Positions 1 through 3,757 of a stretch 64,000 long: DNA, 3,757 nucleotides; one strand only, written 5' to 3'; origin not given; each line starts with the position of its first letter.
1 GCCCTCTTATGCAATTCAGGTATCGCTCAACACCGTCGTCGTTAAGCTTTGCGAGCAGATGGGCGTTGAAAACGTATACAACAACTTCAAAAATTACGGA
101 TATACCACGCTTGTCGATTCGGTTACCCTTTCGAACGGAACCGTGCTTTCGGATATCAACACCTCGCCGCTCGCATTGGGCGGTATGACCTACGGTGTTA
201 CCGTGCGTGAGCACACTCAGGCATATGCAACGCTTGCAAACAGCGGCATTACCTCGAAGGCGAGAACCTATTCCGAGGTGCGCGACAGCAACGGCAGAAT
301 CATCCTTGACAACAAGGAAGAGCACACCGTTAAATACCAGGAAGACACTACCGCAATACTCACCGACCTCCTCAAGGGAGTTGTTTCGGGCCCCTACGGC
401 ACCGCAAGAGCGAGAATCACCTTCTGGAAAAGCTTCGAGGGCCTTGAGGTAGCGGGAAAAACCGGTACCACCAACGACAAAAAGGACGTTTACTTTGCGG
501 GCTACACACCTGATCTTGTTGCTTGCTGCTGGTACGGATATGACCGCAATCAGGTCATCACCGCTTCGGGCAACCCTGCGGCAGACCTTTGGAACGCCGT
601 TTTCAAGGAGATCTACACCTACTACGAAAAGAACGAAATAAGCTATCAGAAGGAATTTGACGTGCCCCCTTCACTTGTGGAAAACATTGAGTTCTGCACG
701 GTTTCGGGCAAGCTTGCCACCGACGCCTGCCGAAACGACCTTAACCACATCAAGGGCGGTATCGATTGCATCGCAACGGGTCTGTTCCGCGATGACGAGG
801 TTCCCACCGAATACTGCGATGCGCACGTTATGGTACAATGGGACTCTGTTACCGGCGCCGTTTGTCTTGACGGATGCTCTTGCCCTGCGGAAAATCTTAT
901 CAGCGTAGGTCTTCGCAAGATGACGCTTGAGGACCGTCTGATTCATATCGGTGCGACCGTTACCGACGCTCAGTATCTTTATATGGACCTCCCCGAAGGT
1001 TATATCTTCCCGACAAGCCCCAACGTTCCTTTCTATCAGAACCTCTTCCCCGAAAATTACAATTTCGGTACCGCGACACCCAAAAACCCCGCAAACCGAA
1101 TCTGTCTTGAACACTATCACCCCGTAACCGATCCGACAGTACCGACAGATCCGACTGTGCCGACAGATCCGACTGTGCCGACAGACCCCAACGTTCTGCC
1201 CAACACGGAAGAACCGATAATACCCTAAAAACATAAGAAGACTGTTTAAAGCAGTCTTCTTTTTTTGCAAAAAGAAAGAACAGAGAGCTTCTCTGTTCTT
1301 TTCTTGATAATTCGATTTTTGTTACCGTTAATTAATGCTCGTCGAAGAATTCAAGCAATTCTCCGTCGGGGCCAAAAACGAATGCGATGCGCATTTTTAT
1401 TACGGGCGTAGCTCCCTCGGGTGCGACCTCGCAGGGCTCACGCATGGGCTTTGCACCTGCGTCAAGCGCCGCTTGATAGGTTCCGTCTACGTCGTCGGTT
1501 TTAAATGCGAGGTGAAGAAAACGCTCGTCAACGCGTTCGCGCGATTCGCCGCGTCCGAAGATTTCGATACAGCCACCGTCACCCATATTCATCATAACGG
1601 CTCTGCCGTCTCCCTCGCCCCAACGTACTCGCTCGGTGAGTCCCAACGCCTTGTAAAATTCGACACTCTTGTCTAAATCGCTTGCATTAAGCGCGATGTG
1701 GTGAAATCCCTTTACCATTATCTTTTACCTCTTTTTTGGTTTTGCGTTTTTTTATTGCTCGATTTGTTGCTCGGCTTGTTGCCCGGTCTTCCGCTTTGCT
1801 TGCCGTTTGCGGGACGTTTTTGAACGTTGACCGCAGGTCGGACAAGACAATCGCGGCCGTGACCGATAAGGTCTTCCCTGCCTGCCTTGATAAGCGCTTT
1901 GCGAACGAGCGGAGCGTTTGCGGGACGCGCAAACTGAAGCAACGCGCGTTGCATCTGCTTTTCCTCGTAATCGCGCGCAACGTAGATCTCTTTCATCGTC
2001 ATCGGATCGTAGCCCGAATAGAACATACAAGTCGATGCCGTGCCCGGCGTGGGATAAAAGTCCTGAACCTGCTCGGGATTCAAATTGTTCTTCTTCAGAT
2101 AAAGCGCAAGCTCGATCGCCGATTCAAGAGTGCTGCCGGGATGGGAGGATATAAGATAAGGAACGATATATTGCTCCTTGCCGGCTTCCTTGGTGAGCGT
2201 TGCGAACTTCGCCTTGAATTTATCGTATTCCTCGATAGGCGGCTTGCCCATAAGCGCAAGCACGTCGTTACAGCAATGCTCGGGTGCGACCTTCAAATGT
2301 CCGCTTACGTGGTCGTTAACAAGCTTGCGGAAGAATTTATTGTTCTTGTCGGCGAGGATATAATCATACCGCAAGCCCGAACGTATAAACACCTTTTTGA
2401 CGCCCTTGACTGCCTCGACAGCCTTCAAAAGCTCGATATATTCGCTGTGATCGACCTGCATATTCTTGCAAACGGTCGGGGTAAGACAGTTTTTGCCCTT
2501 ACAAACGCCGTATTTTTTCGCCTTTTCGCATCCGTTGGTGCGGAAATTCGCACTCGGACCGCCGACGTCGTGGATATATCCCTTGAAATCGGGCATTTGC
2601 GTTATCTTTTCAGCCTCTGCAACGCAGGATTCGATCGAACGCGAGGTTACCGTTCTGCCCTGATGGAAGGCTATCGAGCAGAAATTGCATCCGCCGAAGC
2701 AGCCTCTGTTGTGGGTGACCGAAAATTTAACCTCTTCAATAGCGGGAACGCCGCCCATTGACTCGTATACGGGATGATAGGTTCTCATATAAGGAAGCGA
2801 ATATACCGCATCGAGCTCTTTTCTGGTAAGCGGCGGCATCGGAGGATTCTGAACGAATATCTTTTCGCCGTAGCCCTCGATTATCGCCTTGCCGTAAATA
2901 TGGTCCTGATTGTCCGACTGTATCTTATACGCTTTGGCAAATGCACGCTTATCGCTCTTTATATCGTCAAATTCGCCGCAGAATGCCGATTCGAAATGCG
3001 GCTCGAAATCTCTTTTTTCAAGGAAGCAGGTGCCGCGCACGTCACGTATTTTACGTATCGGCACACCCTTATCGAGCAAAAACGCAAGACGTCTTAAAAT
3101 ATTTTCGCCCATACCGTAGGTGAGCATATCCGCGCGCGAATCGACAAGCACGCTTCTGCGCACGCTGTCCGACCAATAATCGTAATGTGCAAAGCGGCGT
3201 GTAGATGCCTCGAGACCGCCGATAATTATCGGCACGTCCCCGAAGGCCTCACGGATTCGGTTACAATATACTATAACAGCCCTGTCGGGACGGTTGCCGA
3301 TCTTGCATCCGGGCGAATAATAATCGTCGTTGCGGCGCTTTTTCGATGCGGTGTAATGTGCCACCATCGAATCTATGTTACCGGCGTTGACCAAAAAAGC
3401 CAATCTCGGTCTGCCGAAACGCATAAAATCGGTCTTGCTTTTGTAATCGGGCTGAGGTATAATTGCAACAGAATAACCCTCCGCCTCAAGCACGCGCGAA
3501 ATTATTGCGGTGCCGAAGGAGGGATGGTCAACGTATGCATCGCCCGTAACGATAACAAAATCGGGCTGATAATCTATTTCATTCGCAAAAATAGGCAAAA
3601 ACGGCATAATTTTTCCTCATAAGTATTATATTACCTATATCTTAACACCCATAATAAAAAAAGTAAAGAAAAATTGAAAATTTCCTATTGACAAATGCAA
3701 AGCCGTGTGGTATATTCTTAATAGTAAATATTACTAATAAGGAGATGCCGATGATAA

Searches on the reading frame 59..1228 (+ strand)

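Call 58: search_protein_families(library=pfam, proteins=[window:59-1228:+], max_evalue=0.0001)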
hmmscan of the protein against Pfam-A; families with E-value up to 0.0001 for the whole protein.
window:59-1228:+ (389 aa): 1 family
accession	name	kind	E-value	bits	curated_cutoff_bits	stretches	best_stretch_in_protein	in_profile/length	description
PF00905.27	Transpeptidase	-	2.8e-12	46.9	22.1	1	6-151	119-266/299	Penicillin binding protein transpeptidase domain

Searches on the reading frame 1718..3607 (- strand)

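Call 58: search_protein_families(library=pfam, proteins=[window:1718-3607:-], max_evalue=0.0001)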
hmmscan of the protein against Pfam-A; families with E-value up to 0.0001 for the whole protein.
window:1718-3607:- (629 aa): 3 families
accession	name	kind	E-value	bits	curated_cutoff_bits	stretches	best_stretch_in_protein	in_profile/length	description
PF08497.15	Radical_SAM_N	-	1.2e-123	412.7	25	1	4-296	2-301/301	Radical SAM N-terminal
PF11842.13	DUF3362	-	2.2e-27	96.5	27.6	1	512-626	1-120/151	Domain of unknown function (DUF3362)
PF04055.27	Radical_SAM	-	4.5e-06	27.4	29.5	1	298-462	2-130/166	Radical SAM superfamily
